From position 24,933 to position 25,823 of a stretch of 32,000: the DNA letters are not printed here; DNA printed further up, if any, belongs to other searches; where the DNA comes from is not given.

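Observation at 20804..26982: Expanded CO2-uptake (NDH-1MS) operon: ndhF3, Tat-beta-CA, ndhD3, CDP-alcohol-PT-like, cupA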

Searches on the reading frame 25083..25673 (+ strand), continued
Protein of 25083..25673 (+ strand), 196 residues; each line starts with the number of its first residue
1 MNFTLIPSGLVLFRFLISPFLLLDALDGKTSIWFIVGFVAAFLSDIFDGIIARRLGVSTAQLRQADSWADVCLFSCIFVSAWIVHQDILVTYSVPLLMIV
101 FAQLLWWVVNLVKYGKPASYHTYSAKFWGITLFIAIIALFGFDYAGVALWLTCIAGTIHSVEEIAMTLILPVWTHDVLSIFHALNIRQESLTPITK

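Call 61: find_homologous_proteins(query=A3, max_evalue=1e-10)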
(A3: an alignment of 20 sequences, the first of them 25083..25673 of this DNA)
Query A3 (20 sequences) (196 aa, profile of the alignment): 1710 proteins with E <= 1e-10 among 8000 candidates; the best 120 are listed.
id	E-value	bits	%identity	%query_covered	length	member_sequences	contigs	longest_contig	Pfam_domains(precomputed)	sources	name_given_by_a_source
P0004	8.4e-81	288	99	100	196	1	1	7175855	PF01066.27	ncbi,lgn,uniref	ncbi:CDP-alcohol phosphatidyltransferase family protein [Nostoc sp. C110]|uniref:CDP-alcohol phospha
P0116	9.6e-81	288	73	94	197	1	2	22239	PF01066.27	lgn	-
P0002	1.0e-80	288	98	100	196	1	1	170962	PF01066.27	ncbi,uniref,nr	ncbi:CDP-alcohol phosphatidyltransferase family protein [Nostoc sp. LEGE 12447]|uniref:CDP-alcohol p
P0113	1.1e-80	288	72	97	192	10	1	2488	PF01066.27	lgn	-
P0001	1.1e-80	288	100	100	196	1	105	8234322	PF01066.27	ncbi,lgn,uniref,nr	ncbi:CDP-alcohol phosphatidyltransferase family protein [Nostoc punctiforme]|uniref:CDP-alcohol phos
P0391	1.5e-80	288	71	94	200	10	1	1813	PF01066.27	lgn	-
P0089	1.5e-80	288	77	94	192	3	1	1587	PF01066.27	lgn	-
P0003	1.6e-80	287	98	100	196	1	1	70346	PF01066.27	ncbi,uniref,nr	ncbi:CDP-alcohol phosphatidyltransferase family protein [Nostoc sp. UIC 10630]|uniref:CDP-alcohol ph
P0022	1.9e-80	287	95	99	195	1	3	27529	PF01066.27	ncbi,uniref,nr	ncbi:CDP-alcohol phosphatidyltransferase family protein [Nostoc sp. UCD121]|uniref:CDP-alcohol phosp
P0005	2.1e-80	287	98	100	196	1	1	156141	PF01066.27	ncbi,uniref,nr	ncbi:CDP-alcohol phosphatidyltransferase family protein [Nostoc sp. FACHB-133]|uniref:CDP-alcohol ph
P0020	2.2e-80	287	95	100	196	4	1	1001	PF01066.27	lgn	-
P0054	2.2e-80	287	79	96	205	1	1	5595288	PF01066.27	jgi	jgi:phosphatidylglycerophosphate synthase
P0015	2.5e-80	287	95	100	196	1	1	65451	PF01066.27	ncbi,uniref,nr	ncbi:CDP-alcohol phosphatidyltransferase family protein [Nostoc sp. UHCC 0252]|uniref:CDP-alcohol ph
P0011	3.0e-80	287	99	97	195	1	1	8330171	PF01066.27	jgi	jgi:phosphatidylglycerophosphate synthase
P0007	3.1e-80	287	98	100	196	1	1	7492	PF01066.27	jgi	jgi:phosphatidylglycerophosphate synthase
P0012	3.3e-80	286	96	100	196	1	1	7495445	PF01066.27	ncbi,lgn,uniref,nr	ncbi:CDP-alcohol phosphatidyltransferase family protein [Nostoc sp. C057]|uniref:CDP-alcohol phospha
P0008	3.4e-80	286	98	100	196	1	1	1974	PF01066.27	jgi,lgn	jgi:CDP-diacylglycerol--glycerol-3-phosphate 3-phosphatidyltransferase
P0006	3.5e-80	286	98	100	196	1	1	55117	PF01066.27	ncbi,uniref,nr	ncbi:CDP-alcohol phosphatidyltransferase family protein [Nostoc sp. LEGE 12450]|uniref:CDP-alcohol p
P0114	3.7e-80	286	75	96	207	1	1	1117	PF01066.27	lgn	-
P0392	3.8e-80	286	71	94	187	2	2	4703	PF01066.27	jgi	jgi:cardiolipin synthase (CMP-forming)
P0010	4.8e-80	286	97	100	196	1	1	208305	PF01066.27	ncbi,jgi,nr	ncbi:CDP-alcohol phosphatidyltransferase family protein [Nostoc muscorum FACHB-395]|jgi:CDP-diacylgl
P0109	4.9e-80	286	74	94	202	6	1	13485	PF01066.27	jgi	-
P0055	5.5e-80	286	79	96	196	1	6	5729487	PF01066.27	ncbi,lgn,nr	ncbi:CDP-alcohol phosphatidyltransferase family protein [Richelia sinica]|nr:CDP-alcohol phosphatidy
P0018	5.6e-80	286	96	100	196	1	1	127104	PF01066.27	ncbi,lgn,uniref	ncbi:CDP-alcohol phosphatidyltransferase family protein [Nostoc sp.]|uniref:CDP-alcohol phosphatidyl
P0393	5.6e-80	286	71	96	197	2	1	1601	PF01066.27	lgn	-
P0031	5.7e-80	286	84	97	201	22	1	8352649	PF01066.27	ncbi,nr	ncbi:CDP-alcohol phosphatidyltransferase [Nostoc carneum NIES-2107]|nr:CDP-alcohol phosphatidyltrans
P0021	6.4e-80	286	96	99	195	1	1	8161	PF01066.27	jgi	jgi:phosphatidylglycerophosphate synthase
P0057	6.4e-80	286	79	96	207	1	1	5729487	PF01066.27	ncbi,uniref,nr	ncbi:CDP-alcohol phosphatidyltransferase [Richelia sinica FACHB-800]|uniref:CDP-alcohol phosphatidyl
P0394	6.7e-80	285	74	96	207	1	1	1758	PF01066.27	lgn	-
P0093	7.0e-80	285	74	96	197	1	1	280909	PF01066.27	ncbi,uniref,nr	ncbi:CDP-alcohol phosphatidyltransferase family protein [Microcoleus sp. FACHB-672]|uniref:CDP-alcoh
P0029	7.3e-80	285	88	96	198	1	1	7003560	PF01066.27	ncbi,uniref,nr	ncbi:CDP-alcohol phosphatidyltransferase [Cylindrospermum stagnale PCC 7417]|uniref:CDP-alcohol phos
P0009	9.3e-80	285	97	100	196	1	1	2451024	PF01066.27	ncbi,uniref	ncbi:CDP-alcohol phosphatidyltransferase family protein [Nostoc punctiforme UO1]|uniref:CDP-alcohol 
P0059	1.1e-79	285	79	96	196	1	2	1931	PF01066.27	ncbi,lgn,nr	ncbi:MAG TPA: CDP-alcohol phosphatidyltransferase family protein [Nostocaceae cyanobacterium]|nr:CDP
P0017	1.4e-79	284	96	100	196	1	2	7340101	PF01066.27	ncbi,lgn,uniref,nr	ncbi:CDP-alcohol phosphatidyltransferase family protein [Nostoc sp. ATCC 53789]|uniref:CDP-alcohol p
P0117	1.4e-79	284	70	95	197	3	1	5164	PF01066.27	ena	-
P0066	1.5e-79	284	82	96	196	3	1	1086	PF01066.27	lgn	-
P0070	1.5e-79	284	77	96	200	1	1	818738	PF01066.27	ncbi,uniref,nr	ncbi:CDP-alcohol phosphatidyltransferase family protein [Anabaena sphaerica FACHB-251]|uniref:CDP-al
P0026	1.6e-79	284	85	100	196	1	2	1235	PF01066.27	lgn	-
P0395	1.9e-79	284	68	98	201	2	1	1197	PF01066.27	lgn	-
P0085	1.9e-79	284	77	97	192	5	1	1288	PF01066.27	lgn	-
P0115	2.0e-79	284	73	94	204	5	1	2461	PF01066.27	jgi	jgi:phosphatidylglycerophosphate synthase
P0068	2.1e-79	284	76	96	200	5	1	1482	PF01066.27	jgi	jgi:CDP-diacylglycerol--glycerol-3-phosphate 3-phosphatidyltransferase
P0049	2.2e-79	284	82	97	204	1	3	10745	PF01066.27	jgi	jgi:phosphatidylglycerophosphate synthase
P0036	2.2e-79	284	82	99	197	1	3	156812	PF01066.27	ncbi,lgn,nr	ncbi:MAG: CDP-alcohol phosphatidyltransferase family protein [Aulosira sp. ZfuVER01]|nr:CDP-alcohol 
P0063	2.4e-79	284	81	96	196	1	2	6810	PF01066.27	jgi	jgi:cardiolipin synthase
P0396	2.4e-79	284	72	95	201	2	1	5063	PF01066.27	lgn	-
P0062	2.6e-79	284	79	96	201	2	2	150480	PF01066.27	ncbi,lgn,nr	ncbi:MAG TPA: CDP-alcohol phosphatidyltransferase family protein [Nostocaceae cyanobacterium]|nr:CDP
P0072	2.7e-79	284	79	96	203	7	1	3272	PF01066.27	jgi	jgi:phosphatidylglycerophosphate synthase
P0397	2.7e-79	283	70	94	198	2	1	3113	PF01066.27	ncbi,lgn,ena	-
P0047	2.9e-79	283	81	96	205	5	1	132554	PF01066.27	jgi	-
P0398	3.2e-79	283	68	95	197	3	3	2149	PF01066.27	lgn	-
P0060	3.2e-79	283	76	100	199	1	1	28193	PF01066.27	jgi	jgi:CDP-diacylglycerol--glycerol-3-phosphate 3-phosphatidyltransferase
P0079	3.3e-79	283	75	96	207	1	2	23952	PF01066.27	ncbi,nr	ncbi:MAG: CDP-diacylglycerol--glycerol-3-phosphate 3-phosphatidyltransferase [Nostocales cyanobacter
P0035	3.8e-79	283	82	97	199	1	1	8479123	PF01066.27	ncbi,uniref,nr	ncbi:CDP-alcohol phosphatidyltransferase family protein [Tolypothrix sp. PCC 7910]|uniref:CDP-alcoho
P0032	4.5e-79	283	83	96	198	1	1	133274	PF01066.27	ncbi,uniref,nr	ncbi:CDP-alcohol phosphatidyltransferase family protein [Nostoc sp. LEGE 06077]|uniref:CDP-alcohol p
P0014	4.7e-79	283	95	100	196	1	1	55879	PF01066.27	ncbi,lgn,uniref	ncbi:MAG: CDP-alcohol phosphatidyltransferase family protein [Nostoc sp.]|uniref:CDP-alcohol phospha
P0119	5.7e-79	282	72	94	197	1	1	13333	PF01066.27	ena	-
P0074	6.3e-79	282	80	96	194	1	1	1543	PF01066.27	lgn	-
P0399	6.4e-79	282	71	94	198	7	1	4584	PF01066.27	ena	-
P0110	6.4e-79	282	70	98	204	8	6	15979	PF01066.27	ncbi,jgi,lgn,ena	-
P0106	7.0e-79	282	70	98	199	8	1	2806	PF01066.27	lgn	-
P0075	7.2e-79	282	77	96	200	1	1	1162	PF01066.27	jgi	jgi:CDP-diacylglycerol--glycerol-3-phosphate 3-phosphatidyltransferase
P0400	7.3e-79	282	72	94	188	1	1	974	PF01066.27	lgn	-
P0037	7.5e-79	282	83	96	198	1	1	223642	PF01066.27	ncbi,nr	ncbi:CDP-alcohol phosphatidyltransferase family protein [Nostoc sp. CHAB 5844]|nr:CDP-alcohol phosph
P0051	7.6e-79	282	81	97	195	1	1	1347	PF01066.27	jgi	jgi:phosphatidylglycerophosphate synthase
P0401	8.5e-79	282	69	94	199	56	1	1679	PF01066.27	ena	-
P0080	8.8e-79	282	75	96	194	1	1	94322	PF01066.27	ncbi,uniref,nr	ncbi:CDP-alcohol phosphatidyltransferase family protein [Sphaerospermopsis aphanizomenoides BCCUSP55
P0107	9.0e-79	282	70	98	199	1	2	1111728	PF01066.27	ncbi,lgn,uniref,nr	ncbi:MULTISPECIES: CDP-alcohol phosphatidyltransferase family protein [Kamptonema]|uniref:CDP-alcoho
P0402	9.2e-79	282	68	97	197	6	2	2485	PF01066.27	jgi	jgi:phosphatidylglycerophosphate synthase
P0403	9.7e-79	282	67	95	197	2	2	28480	PF01066.27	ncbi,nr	ncbi:CDP-diacylglycerol--glycerol-3-phosphate 3-phosphatidyltransferase [filamentous cyanobacterium 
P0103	1.0e-78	282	72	96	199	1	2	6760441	PF01066.27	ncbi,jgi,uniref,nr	ncbi:CDP-alcohol phosphatidyltransferase family protein [Kamptonema animale CS-326]|jgi:phosphatidyl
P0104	1.0e-78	282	70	98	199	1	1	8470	PF01066.27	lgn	-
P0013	1.1e-78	282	96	100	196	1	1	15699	PF01066.27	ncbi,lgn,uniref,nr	ncbi:CDP-alcohol phosphatidyltransferase family protein [Nostoc sp. NMS4]|uniref:CDP-alcohol phospha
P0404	1.1e-78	282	71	94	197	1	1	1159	PF01066.27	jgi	jgi:phosphatidylglycerophosphate synthase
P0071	1.1e-78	281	81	96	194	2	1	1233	PF01066.27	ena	-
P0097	1.2e-78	281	71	96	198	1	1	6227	PF01066.27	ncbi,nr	ncbi:MAG TPA: CDP-alcohol phosphatidyltransferase family protein [Kamptonema sp.]|nr:CDP-alcohol pho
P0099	1.2e-78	281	71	98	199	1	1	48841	PF01066.27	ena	-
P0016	1.4e-78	281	95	100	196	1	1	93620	PF01066.27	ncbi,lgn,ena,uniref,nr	ncbi:CDP-alcohol phosphatidyltransferase family protein [Nostoc sp. LPT]|uniref:CDP-alcohol phosphat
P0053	1.5e-78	281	80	97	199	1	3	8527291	PF01066.27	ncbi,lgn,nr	ncbi:CDP-alcohol phosphatidyltransferase [Calothrix brevissima NIES-22]|nr:CDP-alcohol phosphatidylt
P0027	1.5e-78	281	84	100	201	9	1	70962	PF01066.27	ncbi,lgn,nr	ncbi:MAG: CDP-alcohol phosphatidyltransferase family protein [Nostoc sp. DcaGUA01]|nr:CDP-alcohol ph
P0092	1.6e-78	281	76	94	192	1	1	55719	PF01066.27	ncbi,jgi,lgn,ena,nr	ncbi:MAG: CDP-alcohol phosphatidyltransferase family protein [Aphanothece sp. CMT-3BRIN-NPC111]|jgi:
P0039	1.6e-78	281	81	98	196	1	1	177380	PF01066.27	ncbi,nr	ncbi:MAG: CDP-alcohol phosphatidyltransferase family protein [Nostoc sp. S4]|nr:CDP-alcohol phosphat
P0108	1.6e-78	281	70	98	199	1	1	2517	PF01066.27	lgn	-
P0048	1.6e-78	281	83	98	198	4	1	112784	PF01066.27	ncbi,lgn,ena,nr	ncbi:MAG: CDP-alcohol phosphatidyltransferase family protein [Goleter apudmare HA4340-LM2]|nr:CDP-al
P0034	1.7e-78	281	82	97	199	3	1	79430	PF01066.27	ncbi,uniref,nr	ncbi:CDP-alcohol phosphatidyltransferase family protein [Aulosira sp. FACHB-615]|uniref:CDP-alcohol 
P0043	1.8e-78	281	83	96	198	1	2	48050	PF01066.27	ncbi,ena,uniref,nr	ncbi:CDP-alcohol phosphatidyltransferase family protein [Nostoc sp. FACHB-152]|uniref:CDP-alcohol ph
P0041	1.8e-78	281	83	96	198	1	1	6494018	PF01066.27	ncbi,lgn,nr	ncbi:CDP-alcohol phosphatidyltransferase [Nostoc sp. HK-01]|nr:CDP-alcohol phosphatidyltransferase [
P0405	1.9e-78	281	71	95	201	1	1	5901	PF01066.27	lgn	-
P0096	2.1e-78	281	76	95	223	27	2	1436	PF01066.27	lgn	-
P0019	2.1e-78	281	95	100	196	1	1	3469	PF01066.27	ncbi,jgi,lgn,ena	jgi:CDP-diacylglycerol--glycerol-3-phosphate 3-phosphatidyltransferase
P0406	2.6e-78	280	72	95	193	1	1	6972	PF01066.27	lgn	-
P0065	2.6e-78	280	80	96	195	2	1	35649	PF01066.27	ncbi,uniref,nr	ncbi:CDP-alcohol phosphatidyltransferase family protein [Plectonema radiosum NIES-515]|uniref:CDP-al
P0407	3.3e-78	280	68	97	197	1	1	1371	PF01066.27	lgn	-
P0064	3.5e-78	280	79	96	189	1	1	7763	PF01066.27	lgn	-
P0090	3.6e-78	280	76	94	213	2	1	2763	PF01066.27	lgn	-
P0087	3.7e-78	280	76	96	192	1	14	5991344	PF01066.27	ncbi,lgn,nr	ncbi:CDP-alcohol phosphatidyltransferase family protein [Mastigocladus laminosus UU774]|nr:CDP-alcoh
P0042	4.0e-78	280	83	96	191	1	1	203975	PF01066.27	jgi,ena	jgi:CDP-diacylglycerol--glycerol-3-phosphate 3-phosphatidyltransferase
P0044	4.0e-78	280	82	96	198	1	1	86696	PF01066.27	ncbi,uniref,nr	ncbi:CDP-alcohol phosphatidyltransferase family protein [Nostoc spongiaeforme FACHB-130]|uniref:CDP-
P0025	4.1e-78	280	95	96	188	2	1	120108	PF01066.27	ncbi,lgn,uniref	ncbi:CDP-alcohol phosphatidyltransferase family protein [Nostoc sp.]|uniref:CDP-alcohol phosphatidyl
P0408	4.4e-78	280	71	93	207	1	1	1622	PF01066.27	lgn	-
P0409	5.2e-78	279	66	96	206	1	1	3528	PF01066.27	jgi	jgi:phosphatidylglycerophosphate synthase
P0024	5.8e-78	279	98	96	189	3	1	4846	PF01066.27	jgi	jgi:phosphatidylserine synthase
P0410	5.9e-78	279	70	95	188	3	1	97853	PF01066.27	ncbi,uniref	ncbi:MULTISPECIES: CDP-alcohol phosphatidyltransferase family protein [unclassified Microcoleus]|uni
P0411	7.0e-78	279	68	97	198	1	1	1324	PF01066.27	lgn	-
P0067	7.0e-78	279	81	97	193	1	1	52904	PF01066.27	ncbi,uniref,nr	ncbi:CDP-alcohol phosphatidyltransferase family protein [Nostocaceae cyanobacterium CENA357]|uniref:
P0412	7.3e-78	279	66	97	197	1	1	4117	PF01066.27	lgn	-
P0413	7.4e-78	279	71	96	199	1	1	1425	PF01066.27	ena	-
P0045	7.8e-78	279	82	96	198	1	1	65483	PF01066.27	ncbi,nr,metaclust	ncbi:CDP-diacylglycerol--glycerol-3-phosphate 3-phosphatidyltransferase [Nostoc sp. MBR 210]|nr:CDP-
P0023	8.1e-78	279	94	100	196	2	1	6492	PF01066.27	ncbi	ncbi:MAG: CDP-alcohol phosphatidyltransferase family protein [Nostoc sp.]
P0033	8.4e-78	279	84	98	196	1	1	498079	PF01066.27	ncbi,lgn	ncbi:MAG: CDP-alcohol phosphatidyltransferase family protein [Nostoc sp.]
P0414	9.8e-78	278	71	95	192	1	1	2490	PF01066.27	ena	-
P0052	1.0e-77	278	80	96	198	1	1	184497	PF01066.27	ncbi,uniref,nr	ncbi:CDP-alcohol phosphatidyltransferase family protein [Nostoc sp. FACHB-110]|uniref:CDP-alcohol ph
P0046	1.1e-77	278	81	97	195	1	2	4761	PF01066.27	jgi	jgi:CDP-diacylglycerol--glycerol-3-phosphate 3-phosphatidyltransferase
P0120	1.1e-77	278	72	94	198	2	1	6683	PF01066.27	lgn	-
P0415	1.1e-77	278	67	97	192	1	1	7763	PF01066.27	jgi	jgi:phosphatidylglycerophosphate synthase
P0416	1.1e-77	278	71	96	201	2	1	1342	PF01066.27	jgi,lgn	jgi:phosphatidylglycerophosphate synthase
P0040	1.5e-77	278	83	96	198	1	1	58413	PF01066.27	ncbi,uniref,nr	ncbi:CDP-alcohol phosphatidyltransferase family protein [Nostoc sp. FACHB-280]|uniref:CDP-alcohol ph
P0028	1.7e-77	278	88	96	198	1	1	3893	PF01066.27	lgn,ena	-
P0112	1.7e-77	278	74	95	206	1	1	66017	PF01066.27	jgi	jgi:phosphatidylglycerophosphate synthase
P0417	1.7e-77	278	64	96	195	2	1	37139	PF01066.27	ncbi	ncbi:MAG: hypothetical protein OHK0037_24090 [Elainellaceae cyanobacterium]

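Call 62: find_encoding_contigs(protein=P0417, flank=7000, max_places=1)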
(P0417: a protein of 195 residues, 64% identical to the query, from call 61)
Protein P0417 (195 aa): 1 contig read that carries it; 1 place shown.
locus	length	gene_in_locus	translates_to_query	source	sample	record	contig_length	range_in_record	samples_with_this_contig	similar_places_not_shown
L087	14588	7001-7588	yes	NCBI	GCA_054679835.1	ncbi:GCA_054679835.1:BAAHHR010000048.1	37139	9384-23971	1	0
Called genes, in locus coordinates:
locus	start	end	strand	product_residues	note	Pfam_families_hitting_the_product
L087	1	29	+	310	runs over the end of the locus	PF02653:BPD_transp_2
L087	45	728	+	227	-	PF00857:Isochorismatase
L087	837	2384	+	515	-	PF00005:ABC_tran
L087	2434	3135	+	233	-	PF00857:Isochorismatase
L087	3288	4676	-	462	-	PF01336:tRNA_anti-codon, PF00152:tRNA-synt_2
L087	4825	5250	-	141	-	-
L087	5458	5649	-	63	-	-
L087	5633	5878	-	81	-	PF09234:DUF1963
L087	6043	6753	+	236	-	PF00215:OMPdecase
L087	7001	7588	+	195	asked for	PF01066:CDP-OH_P_transf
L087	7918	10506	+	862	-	PF13188:PAS_8, PF13426:PAS_9, PF08447:PAS_3, PF00989:PAS, PF08448:PAS_4, PF01590:GAF, PF13185:GAF_2, PF02518:HATPase_c, +2 more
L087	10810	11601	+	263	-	PF06912:DUF1275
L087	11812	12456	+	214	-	-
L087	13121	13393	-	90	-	-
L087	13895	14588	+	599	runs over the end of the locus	PF00890:FAD_binding_2 (faint), PF07992:Pyr_redox_2 (faint), PF00732:GMC_oxred_N (weak), PF05199:GMC_oxred_C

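Call 63: find_encoding_contigs(protein=P0112, flank=7000, max_places=1)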
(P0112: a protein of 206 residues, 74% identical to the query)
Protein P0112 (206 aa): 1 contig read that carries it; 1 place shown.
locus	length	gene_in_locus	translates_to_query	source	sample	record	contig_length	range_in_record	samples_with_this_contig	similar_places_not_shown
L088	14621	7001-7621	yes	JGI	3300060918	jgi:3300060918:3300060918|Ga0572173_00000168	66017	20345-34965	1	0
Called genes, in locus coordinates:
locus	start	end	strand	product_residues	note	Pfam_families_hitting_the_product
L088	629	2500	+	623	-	PF00662:Proton_antipo_N, PF00361:Proton_antipo_M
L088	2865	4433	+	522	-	PF00361:Proton_antipo_M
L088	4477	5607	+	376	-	PF10216:ChpXY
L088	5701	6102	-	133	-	PF02472:ExbD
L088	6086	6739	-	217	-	PF01618:MotA_ExbB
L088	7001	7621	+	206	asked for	PF01066:CDP-OH_P_transf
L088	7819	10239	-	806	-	PF02706:Wzz (weak), PF13807:GNVR (faint), PF10609:ParA, PF13614:AAA_31, PF01656:CbiA (weak)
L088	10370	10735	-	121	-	-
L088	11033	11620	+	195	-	PF00239:Resolvase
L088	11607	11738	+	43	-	-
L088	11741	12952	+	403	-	PF20706:GT4-conflict (faint), PF13439:Glyco_transf_4, PF13477:Glyco_trans_4_2 (faint), PF13579:Glyco_trans_4_4, PF00534:Glycos_transf_1, PF13692:Glyco_trans_1_4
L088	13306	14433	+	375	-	PF13439:Glyco_transf_4, PF13579:Glyco_trans_4_4 (weak), PF00534:Glycos_transf_1, PF13692:Glyco_trans_1_4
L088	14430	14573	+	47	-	-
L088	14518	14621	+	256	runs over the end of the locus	PF13489:Methyltransf_23, PF13847:Methyltransf_31, PF08241:Methyltransf_11, PF08242:Methyltransf_12, PF13649:Methyltransf_25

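Call 64: find_encoding_contigs(protein=P0403, flank=7000, max_places=1)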
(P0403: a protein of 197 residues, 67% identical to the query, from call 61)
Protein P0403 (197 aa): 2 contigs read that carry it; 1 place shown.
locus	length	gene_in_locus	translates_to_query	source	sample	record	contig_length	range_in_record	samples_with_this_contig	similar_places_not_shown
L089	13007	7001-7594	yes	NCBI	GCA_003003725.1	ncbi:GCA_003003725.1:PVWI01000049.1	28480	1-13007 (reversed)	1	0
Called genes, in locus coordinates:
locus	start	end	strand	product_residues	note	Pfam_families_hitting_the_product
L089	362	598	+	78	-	PF11332:DUF3134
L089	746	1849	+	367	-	PF10555:MraY_sig1 (weak), PF00953:Glycos_transf_4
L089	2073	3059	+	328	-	PF00535:Glycos_transf_2, PF10111:Glyco_tranf_2_2 (weak), PF13641:Glyco_tranf_2_3, PF13632:Glyco_trans_2_3 (weak)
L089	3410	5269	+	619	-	PF00662:Proton_antipo_N, PF00361:Proton_antipo_M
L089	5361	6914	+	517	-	PF00361:Proton_antipo_M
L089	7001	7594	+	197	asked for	PF01066:CDP-OH_P_transf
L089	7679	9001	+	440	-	PF10216:ChpXY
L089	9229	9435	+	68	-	-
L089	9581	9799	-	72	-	-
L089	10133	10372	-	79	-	-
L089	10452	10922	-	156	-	-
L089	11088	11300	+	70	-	PF13443:HTH_26 (weak)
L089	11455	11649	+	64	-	-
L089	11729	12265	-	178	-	-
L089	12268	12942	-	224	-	PF13614:AAA_31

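Call 65: find_encoding_contigs(protein=P0099, flank=7000, max_places=1)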
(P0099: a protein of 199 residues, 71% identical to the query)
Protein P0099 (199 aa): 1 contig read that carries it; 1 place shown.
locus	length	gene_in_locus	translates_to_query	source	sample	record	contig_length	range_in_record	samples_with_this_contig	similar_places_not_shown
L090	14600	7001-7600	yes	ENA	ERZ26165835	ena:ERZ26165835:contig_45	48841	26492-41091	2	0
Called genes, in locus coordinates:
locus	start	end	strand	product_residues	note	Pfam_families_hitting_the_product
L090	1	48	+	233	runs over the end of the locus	PF03734:YkuD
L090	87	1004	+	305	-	PF00535:Glycos_transf_2, PF10111:Glyco_tranf_2_2, PF13641:Glyco_tranf_2_3, PF13506:Glyco_transf_21 (weak), PF13632:Glyco_trans_2_3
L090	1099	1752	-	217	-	PF02798:GST_N, PF13417:GST_N_3, PF13409:GST_N_2, PF00043:GST_C, PF13410:GST_C_2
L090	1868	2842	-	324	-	PF13946:DUF4214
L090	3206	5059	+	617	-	PF00662:Proton_antipo_N, PF00361:Proton_antipo_M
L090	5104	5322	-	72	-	-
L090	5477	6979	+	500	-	PF00361:Proton_antipo_M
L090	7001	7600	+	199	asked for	PF01066:CDP-OH_P_transf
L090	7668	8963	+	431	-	PF10216:ChpXY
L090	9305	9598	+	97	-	PF02617:ClpS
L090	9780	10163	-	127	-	PF13374:TPR_10 (faint), PF07719:TPR_2 (faint), PF13424:TPR_12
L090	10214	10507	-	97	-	-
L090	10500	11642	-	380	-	PF13439:Glyco_transf_4, PF13579:Glyco_trans_4_4, PF20706:GT4-conflict, PF00534:Glycos_transf_1, PF13692:Glyco_trans_1_4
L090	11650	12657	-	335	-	PF00586:AIRS, PF02769:AIRS_C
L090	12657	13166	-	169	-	PF00583:Acetyltransf_1, PF13508:Acetyltransf_7 (faint)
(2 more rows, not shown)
